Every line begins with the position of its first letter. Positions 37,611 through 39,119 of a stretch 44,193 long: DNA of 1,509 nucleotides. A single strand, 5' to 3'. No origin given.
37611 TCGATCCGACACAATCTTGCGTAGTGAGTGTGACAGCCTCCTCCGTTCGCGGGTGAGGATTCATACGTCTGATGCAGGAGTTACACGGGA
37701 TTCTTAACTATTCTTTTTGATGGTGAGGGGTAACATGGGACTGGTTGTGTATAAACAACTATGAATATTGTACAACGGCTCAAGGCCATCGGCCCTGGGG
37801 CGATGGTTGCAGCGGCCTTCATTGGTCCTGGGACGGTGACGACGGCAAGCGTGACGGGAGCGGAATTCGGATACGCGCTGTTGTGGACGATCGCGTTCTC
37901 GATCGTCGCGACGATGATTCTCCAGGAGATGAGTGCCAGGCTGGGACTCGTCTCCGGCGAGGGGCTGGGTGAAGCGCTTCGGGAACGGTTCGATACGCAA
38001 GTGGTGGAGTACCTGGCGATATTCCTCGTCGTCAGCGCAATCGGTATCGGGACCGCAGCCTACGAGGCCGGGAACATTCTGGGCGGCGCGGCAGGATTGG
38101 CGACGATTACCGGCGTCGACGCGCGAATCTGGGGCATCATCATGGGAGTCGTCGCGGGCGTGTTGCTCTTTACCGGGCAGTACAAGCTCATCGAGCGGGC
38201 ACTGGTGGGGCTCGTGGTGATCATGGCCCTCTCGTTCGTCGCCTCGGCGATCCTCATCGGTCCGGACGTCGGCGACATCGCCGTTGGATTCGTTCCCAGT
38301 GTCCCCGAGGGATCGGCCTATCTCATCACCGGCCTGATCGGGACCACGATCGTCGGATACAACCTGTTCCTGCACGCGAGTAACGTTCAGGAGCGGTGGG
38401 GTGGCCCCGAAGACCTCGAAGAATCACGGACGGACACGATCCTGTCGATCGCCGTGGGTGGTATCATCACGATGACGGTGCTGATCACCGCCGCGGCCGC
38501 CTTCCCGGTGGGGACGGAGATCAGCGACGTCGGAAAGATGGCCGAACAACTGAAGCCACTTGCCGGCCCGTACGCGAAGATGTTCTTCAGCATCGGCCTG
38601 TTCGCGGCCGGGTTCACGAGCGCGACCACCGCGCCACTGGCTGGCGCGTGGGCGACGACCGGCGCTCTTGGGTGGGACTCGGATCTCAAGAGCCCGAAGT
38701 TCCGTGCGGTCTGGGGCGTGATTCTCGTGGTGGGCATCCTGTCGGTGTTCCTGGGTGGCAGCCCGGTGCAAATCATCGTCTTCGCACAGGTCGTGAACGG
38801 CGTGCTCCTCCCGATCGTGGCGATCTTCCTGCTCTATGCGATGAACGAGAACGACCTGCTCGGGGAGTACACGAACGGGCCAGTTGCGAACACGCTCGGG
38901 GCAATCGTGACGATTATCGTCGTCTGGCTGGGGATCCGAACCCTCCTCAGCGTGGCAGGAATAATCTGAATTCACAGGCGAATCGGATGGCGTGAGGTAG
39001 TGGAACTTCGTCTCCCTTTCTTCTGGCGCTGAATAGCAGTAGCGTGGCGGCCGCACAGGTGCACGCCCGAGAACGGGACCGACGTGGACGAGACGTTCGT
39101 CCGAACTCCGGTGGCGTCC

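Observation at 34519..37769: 102-bp ungapped direct repeat (offset 3149 bp) placing the same promoter/leader module in front of pxpA and the NRAMP gene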

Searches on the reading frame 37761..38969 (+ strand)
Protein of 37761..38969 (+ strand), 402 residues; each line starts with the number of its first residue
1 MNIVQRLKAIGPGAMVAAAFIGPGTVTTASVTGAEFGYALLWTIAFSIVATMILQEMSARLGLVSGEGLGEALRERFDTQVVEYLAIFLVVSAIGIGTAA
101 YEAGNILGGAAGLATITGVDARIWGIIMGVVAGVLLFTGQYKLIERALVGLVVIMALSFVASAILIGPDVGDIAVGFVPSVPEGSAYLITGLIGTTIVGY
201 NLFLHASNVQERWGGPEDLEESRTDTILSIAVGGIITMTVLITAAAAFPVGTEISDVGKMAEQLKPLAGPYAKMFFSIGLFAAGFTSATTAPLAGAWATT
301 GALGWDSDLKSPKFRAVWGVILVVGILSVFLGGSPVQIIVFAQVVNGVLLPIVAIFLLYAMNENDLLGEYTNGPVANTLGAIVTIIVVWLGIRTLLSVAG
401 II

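Call 7: search_protein_families(library=pfam, proteins=[window:37761-38969:+], max_evalue=0.01)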
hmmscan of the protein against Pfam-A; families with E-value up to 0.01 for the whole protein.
window:37761-38969:+ (402 aa): 1 family
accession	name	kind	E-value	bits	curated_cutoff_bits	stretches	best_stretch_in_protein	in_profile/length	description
PF01566.24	Nramp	-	1.2e-102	344.1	29.8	1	26-373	1-356/357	Natural resistance-associated macrophage protein-like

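Call 10: find_homologous_proteins(query=window:37761-38966:+, max_evalue=1e-30)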
Query window:37761-38966:+ (402 aa): 7967 proteins with E <= 1e-30 among 8000 candidates; the best 120 are listed.
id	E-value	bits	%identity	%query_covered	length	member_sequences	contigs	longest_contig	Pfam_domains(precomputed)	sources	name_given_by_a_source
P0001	1.6e-235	799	96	100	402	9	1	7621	PF01566.26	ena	-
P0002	2.3e-217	740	87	100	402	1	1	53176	PF01566.26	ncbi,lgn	ncbi:MAG: Nramp family divalent metal transporter [Halorientalis sp.]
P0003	4.2e-216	736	86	100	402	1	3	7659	PF01566.26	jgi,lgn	jgi:manganese transport protein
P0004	4.6e-216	735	86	100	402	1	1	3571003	PF01566.26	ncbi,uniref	ncbi:Nramp family divalent metal transporter [Halorientalis pallida]|uniref:Nramp family divalent me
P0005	1.7e-215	734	86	100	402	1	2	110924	PF01566.26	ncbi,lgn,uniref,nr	ncbi:Nramp family divalent metal transporter [Halorientalis regularis]|uniref:NRAMP (Natural resista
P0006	6.8e-215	732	85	100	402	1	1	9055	PF01566.26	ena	-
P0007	2.3e-214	730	86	100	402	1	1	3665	PF01566.26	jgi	jgi:Mn2+/Fe2+ NRAMP family transporter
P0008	2.3e-214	730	86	100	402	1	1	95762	PF01566.26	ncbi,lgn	ncbi:MAG: Nramp family divalent metal transporter [Halanaeroarchaeum sp.]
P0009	3.2e-214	729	86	100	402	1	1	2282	PF01566.26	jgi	jgi:Mn2+/Fe2+ NRAMP family transporter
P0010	1.3e-213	727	85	100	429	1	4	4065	PF01566.26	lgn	-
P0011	2.3e-213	727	84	100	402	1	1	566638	PF01566.26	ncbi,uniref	ncbi:Nramp family divalent metal transporter [Halorussus sp. AFM4]|uniref:Nramp family divalent meta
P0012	3.9e-213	726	84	100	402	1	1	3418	PF01566.26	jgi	jgi:Mn2+/Fe2+ NRAMP family transporter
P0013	6.4e-213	725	84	100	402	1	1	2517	PF01566.26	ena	-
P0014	8.0e-213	725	84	100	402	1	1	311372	PF01566.26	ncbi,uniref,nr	ncbi:Nramp family divalent metal transporter (plasmid) [Halorussus limi]|uniref:Nramp family divalen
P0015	2.2e-212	723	84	100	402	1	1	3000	PF01566.26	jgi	jgi:Mn2+/Fe2+ NRAMP family transporter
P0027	8.1e-211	718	83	100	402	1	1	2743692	PF01566.26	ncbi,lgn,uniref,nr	ncbi:Nramp family divalent metal transporter [Halorubrum sp. PV6]|uniref:Nramp family divalent metal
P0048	1.2e-206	704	80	100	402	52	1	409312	PF01566.26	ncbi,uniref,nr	ncbi:Nramp family divalent metal transporter [Haloarcula hispanica]|uniref:Nramp family divalent met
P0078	3.0e-191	654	76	100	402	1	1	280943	PF01566.26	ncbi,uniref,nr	ncbi:Nramp family divalent metal transporter [Halococcus sp. PRR34]|uniref:Nramp family divalent met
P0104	2.8e-180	618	73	99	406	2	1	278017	PF01566.26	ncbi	-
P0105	3.0e-180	618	74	99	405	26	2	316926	PF01566.26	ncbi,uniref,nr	ncbi:Nramp family divalent metal transporter [Haloferax sulfurifontis]|uniref:Manganese transporter 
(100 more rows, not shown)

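Call 12: find_encoding_contigs(protein=P0004, flank=6000, max_places=2)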
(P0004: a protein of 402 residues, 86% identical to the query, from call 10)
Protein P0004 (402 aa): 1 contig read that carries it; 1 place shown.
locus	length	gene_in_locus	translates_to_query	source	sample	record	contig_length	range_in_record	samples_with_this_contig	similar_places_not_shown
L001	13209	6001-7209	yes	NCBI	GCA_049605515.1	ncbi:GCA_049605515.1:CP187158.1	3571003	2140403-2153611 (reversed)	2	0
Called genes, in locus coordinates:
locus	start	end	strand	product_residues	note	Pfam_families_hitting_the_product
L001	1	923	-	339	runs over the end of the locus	PF01979:Amidohydro_1 (weak), PF07969:Amidohydro_3 (weak), PF00962:A_deaminase, PF01979:Amidohydro_1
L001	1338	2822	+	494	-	PF00662:Proton_antipo_N, PF00361:Proton_antipo_M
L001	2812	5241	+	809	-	PF10070:DabA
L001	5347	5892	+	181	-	PF01402:RHH_1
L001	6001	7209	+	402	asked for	PF01566:Nramp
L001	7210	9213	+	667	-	PF05378:Hydant_A_N, PF01968:Hydantoinase_A, PF19278:Hydant_A_C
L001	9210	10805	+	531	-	PF02538:Hydantoinase_B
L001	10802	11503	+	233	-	PF17645:Amdase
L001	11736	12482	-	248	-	PF19810:HFX_2341_N, PF22665:WHD_DUF6293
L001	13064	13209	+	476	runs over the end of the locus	PF01909:NTP_transf_2, PF09249:tRNA_NucTransf2, PF21133:CAA_C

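Call 13: find_encoding_contigs(protein=P0048, flank=6000, max_places=2)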
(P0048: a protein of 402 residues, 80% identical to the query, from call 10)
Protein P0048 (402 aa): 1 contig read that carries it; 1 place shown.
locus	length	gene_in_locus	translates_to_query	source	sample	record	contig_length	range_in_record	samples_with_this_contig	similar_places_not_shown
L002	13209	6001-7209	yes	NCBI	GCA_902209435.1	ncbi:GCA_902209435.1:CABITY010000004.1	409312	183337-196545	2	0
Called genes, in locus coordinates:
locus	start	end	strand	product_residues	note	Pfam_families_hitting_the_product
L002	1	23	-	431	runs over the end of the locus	PF02812:ELFV_dehydrog_N, PF00208:ELFV_dehydrog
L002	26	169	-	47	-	PF23455:DUF7129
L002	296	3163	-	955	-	PF00072:Response_reg, PF08448:PAS_4, PF13426:PAS_9 (weak), PF13185:GAF_2 (weak), PF01590:GAF (weak), PF13185:GAF_2, PF15915:BAT, PF04967:HTH_10, +2 more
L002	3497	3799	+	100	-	-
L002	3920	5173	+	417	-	PF02812:ELFV_dehydrog_N, PF00208:ELFV_dehydrog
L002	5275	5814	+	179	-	PF01402:RHH_1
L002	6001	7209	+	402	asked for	PF01566:Nramp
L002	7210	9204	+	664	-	PF05378:Hydant_A_N, PF01968:Hydantoinase_A, PF19278:Hydant_A_C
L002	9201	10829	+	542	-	PF02538:Hydantoinase_B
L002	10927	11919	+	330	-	PF12158:DUF3592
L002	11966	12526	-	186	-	PF13426:PAS_9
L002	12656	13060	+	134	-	PF16156:DUF4864 (weak)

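Call 14: find_encoding_contigs(protein=P0105, flank=6000, max_places=2)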
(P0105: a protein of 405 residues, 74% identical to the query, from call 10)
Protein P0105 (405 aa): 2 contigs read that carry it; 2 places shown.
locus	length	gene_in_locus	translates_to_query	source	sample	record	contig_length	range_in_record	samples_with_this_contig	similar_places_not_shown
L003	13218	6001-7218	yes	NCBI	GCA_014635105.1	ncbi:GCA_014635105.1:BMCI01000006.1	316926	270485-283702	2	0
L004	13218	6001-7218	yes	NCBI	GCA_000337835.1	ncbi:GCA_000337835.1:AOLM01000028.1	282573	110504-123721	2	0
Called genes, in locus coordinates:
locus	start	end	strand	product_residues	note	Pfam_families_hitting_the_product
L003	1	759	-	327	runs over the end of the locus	PF06267:DUF1028, PF08823:PG_binding_2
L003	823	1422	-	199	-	PF17940:TetR_C_31 (faint), PF00440:TetR_N, PF17932:TetR_C_24 (weak), PF13977:TetR_C_6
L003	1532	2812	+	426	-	PF01497:Peripla_BP_2 (weak)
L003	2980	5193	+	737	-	PF00072:Response_reg, PF00989:PAS, PF13188:PAS_8, PF13426:PAS_9, PF00989:PAS, PF08448:PAS_4, PF00989:PAS, PF08447:PAS_3, +6 more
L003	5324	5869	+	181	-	PF01402:RHH_1 (weak)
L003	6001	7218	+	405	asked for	PF01566:Nramp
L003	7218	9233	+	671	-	PF05378:Hydant_A_N, PF01968:Hydantoinase_A, PF19278:Hydant_A_C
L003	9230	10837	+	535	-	PF02538:Hydantoinase_B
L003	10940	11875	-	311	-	-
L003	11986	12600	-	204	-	PF03848:TehB, PF13489:Methyltransf_23 (weak), PF01209:Ubie_methyltran (weak), PF13847:Methyltransf_31 (weak), PF08241:Methyltransf_11, PF08242:Methyltransf_12 (weak), PF13649:Methyltransf_25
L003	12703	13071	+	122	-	PF00581:Rhodanese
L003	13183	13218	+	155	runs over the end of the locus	PF00254:FKBP_C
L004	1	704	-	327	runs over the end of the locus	PF06267:DUF1028, PF08823:PG_binding_2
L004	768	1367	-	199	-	PF17932:TetR_C_24 (faint), PF17940:TetR_C_31 (faint), PF00440:TetR_N, PF13977:TetR_C_6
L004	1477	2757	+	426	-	PF01497:Peripla_BP_2 (weak)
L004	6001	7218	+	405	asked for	PF01566:Nramp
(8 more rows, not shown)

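Call 19: find_encoding_contigs(protein=P0001, flank=8000, max_places=3)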
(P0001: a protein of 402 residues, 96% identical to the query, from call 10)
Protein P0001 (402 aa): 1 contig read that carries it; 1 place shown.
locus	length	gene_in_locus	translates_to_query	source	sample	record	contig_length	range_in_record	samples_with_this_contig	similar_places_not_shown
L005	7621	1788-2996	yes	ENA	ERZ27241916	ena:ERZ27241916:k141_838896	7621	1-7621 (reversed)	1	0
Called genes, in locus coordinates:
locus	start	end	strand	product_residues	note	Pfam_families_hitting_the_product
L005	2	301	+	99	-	?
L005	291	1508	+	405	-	PF02626:CT_A_B, PF25919:BSH_CusB (faint), PF00364:Biotin_lipoyl, PF25917:BSH_RND, PF25984:BSH_YknX (faint)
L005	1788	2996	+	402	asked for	PF01566:Nramp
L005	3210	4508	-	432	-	PF24036:DUF7345, PF24034:DUF7343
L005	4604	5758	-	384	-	PF01979:Amidohydro_1, PF07969:Amidohydro_3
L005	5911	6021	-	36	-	PF07411:DUF1508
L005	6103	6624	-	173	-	PF00186:DHFR_1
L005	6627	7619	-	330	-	?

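Call 20: find_encoding_contigs(protein=P0002, flank=8000, max_places=2)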
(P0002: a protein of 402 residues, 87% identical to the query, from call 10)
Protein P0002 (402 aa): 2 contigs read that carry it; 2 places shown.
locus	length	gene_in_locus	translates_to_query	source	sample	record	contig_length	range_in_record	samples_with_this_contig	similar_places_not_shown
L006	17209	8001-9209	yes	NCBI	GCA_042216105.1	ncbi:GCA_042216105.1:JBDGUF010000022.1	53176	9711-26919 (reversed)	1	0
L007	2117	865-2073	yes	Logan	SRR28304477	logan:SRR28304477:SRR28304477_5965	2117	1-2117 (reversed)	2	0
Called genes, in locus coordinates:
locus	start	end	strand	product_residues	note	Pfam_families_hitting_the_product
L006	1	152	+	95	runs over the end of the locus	PF20068:Amphi-Trp (weak)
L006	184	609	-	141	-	PF02600:DsbB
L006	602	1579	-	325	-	PF13462:Thioredoxin_4, PF01323:DSBA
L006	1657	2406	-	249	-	-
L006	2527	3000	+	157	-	PF08279:HTH_11, PF09339:HTH_IclR (weak), PF12802:MarR_2 (weak), PF12840:HTH_20 (weak), PF13404:HTH_AsnC-type, PF13412:HTH_24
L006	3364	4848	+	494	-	PF00662:Proton_antipo_N, PF00361:Proton_antipo_M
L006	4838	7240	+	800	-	PF10070:DabA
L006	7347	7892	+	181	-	PF01402:RHH_1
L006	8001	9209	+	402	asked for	PF01566:Nramp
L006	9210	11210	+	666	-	PF05378:Hydant_A_N, PF01968:Hydantoinase_A, PF19278:Hydant_A_C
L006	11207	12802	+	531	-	PF02538:Hydantoinase_B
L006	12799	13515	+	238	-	PF01177:Asp_Glu_race, PF17645:Amdase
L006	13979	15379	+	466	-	PF01909:NTP_transf_2, PF09249:tRNA_NucTransf2, PF21133:CAA_C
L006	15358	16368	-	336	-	PF00850:Hist_deacetyl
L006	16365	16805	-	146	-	PF00808:CBFD_NFYB_HMF, PF00125:Histone (weak), PF00808:CBFD_NFYB_HMF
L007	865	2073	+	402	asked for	PF01566:Nramp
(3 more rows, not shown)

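Call 21: find_encoding_contigs(protein=window:37761-38969:+, flank=10000, max_places=3)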
Protein window:37761-38969:+ (402 aa): 9 contigs read that carry it; 3 places shown.
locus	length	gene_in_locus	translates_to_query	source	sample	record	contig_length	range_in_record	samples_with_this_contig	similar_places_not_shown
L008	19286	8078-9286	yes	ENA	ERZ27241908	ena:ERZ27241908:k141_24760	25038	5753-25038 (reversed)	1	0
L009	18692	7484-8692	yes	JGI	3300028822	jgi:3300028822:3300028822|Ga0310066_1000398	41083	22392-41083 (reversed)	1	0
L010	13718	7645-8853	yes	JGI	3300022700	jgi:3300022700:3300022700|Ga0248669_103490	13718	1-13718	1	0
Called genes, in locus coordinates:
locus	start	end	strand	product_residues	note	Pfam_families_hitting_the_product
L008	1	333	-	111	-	?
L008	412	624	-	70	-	-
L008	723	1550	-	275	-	PF02110:HK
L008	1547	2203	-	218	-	PF02581:TMP-TENI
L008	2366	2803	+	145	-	PF01938:TRAM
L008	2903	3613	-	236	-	PF01177:Asp_Glu_race (weak), PF17645:Amdase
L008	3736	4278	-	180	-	PF01402:RHH_1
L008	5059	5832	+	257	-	PF03746:LamB_YcsF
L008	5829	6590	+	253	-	PF02682:CT_C_D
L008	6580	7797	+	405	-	PF02626:CT_A_B, PF00364:Biotin_lipoyl, PF25917:BSH_RND, PF25984:BSH_YknX (faint)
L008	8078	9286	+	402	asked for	PF01566:Nramp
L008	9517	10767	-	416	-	PF24036:DUF7345, PF24034:DUF7343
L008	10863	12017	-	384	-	PF01979:Amidohydro_1, PF07969:Amidohydro_3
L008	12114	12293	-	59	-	PF07411:DUF1508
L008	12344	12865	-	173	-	PF00186:DHFR_1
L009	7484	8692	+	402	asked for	PF01566:Nramp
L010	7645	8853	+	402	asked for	PF01566:Nramp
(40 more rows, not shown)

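Call 29: search_protein_families(library=ncbifam, proteins=[window:37761-38969:+, L001:7210-9213:+, L001:9210-10805:+, L001:10802-11503:+], max_evalue=0.001)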
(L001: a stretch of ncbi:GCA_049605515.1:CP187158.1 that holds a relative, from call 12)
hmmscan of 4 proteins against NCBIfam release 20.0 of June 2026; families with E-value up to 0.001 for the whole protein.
window:37761-38969:+ (402 aa): 3 families
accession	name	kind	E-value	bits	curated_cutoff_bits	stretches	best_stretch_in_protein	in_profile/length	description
NF001923.0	PRK00701.1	subfamily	2.2e-57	194.7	430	1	5-397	32-434/439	Mn(2+) uptake NRAMP transporter MntH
NF037982.1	Nramp_1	equivalog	5.1e-33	114.9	50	1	11-366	1-404/404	Nramp family divalent metal transporter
TIGR01197.1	nramp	subfamily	6.7e-32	111.2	272.5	2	7-217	4-215/390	metal ion transporter, metal ion (Mn2+/Fe2+) transporter (Nramp) family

L001:7210-9213:+ (667 aa): 3 families
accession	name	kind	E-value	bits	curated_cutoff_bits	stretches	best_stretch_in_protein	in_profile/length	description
NF050156.1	CapLactmsAlpCapA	equivalog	4.6e-150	501.1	1000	1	6-659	3-682/689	caprolactamase subunit alpha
NF042975.2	AcphenoCarb_ApcC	equivalog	4.1e-86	289.7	1500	1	6-654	11-701/733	acetophenone carboxylase subunit gamma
NF042960.1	AcphenoCarb_ApcA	equivalog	2.5e-47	161.5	1250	1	6-658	4-651/658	acetophenone carboxylase subunit alpha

L001:9210-10805:+ (531 aa): 2 families
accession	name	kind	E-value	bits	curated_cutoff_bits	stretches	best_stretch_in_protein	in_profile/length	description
NF050157.1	CapLactmsBetCapB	equivalog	1.3e-78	264.7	1000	1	5-530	1-547/577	caprolactamase subunit beta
NF042976.1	AcphenoCarb_ApcD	equivalog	6e-35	120.6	1500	1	2-441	26-483/685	acetophenone carboxylase subunit delta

L001:10802-11503:+ (233 aa): 2 families
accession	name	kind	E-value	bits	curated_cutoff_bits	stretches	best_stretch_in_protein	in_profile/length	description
NF052327.1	arylmal_decarb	equivalog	3.2e-34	118.6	225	1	5-221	3-218/231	arylmalonate decarboxylase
TIGR02990.1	ectoine_eutA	equivalog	7.6e-31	107.4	318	1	3-216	8-220/239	ectoine utilization protein EutA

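Call 41: find_related_loci(query=window:37761-38966:+, collection=metagenome_contigs, flank=6000)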
Query window:37761-38966:+ (402 aa) in metagenome_contigs; peptide patterns used: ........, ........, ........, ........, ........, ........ (x = any residue, [..] = any of these).
123 stretches matched a pattern; 44 encode a relative of the query (tblastn E <= 1e-3); 44 distinct loci.
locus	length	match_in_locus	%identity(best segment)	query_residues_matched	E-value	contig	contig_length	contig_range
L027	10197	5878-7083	95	1-402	0e+0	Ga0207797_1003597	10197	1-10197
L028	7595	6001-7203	63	1-398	7e-153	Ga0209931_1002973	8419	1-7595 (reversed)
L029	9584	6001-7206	59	3-398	1e-138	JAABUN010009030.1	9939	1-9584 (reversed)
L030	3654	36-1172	54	4-377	5e-130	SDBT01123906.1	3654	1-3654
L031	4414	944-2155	53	4-402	2e-128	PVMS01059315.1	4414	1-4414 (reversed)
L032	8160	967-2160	54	10-402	1e-113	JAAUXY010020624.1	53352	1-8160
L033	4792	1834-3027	54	10-402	2e-112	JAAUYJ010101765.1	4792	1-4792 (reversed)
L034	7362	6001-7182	49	9-397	2e-111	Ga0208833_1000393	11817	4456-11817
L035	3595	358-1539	49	9-397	1e-113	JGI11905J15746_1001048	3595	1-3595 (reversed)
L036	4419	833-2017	48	7-401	2e-112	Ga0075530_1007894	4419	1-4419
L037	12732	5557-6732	47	5-395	5e-111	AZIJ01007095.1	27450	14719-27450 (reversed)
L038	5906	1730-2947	47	2-398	8e-110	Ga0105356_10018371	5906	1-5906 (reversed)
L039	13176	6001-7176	48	8-400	3e-109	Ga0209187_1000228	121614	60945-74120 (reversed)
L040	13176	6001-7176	48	8-400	3e-108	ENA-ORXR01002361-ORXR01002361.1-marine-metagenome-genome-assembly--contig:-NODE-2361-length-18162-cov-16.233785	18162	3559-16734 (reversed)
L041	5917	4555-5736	47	9-397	5e-108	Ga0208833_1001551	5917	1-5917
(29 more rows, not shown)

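Call 51: find_encoding_contigs(protein=P0104, flank=7000, max_places=1)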
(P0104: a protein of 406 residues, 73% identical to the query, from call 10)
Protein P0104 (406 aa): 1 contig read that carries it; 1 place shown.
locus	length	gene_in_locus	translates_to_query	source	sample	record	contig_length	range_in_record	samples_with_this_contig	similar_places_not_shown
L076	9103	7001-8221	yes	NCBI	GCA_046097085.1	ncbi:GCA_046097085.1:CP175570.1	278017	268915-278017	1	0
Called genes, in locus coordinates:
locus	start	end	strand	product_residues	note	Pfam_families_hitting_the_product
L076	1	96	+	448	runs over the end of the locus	PF01571:GCV_T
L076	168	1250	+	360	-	PF04909:Amidohydro_2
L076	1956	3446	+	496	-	PF00171:Aldedh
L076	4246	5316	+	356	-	PF00676:E1_dh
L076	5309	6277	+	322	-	PF02779:Transket_pyr, PF02780:Transketolase_C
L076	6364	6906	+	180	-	PF01402:RHH_1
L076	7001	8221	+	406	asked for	PF01566:Nramp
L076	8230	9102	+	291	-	?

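Call 52: find_encoding_contigs(protein=P0027, flank=7000, max_places=1)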
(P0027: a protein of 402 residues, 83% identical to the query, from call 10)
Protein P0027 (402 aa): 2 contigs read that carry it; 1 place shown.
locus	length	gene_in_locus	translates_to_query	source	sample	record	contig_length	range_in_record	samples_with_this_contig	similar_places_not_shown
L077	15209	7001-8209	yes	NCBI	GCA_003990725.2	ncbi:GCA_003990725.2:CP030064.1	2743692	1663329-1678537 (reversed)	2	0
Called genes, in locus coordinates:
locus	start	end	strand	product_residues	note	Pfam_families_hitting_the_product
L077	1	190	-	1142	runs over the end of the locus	PF11992:TgpA_N, PF01841:Transglut_core, PF13559:DUF4129 (weak)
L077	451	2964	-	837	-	PF03639:Glyco_hydro_81 (weak), PF17652:Glyco_hydro81C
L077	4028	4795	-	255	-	-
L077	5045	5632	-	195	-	-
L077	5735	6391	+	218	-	PF01694:Rhomboid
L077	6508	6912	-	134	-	-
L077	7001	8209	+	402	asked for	PF01566:Nramp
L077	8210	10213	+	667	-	PF05378:Hydant_A_N, PF01968:Hydantoinase_A, PF19278:Hydant_A_C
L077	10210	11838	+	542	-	PF02538:Hydantoinase_B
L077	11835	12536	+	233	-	PF01177:Asp_Glu_race (weak), PF17645:Amdase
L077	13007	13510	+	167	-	PF04068:Fer4_RLI, PF04034:Ribo_biogen_C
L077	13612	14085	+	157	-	PF00578:AhpC-TSA, PF08534:Redoxin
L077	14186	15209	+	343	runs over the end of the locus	-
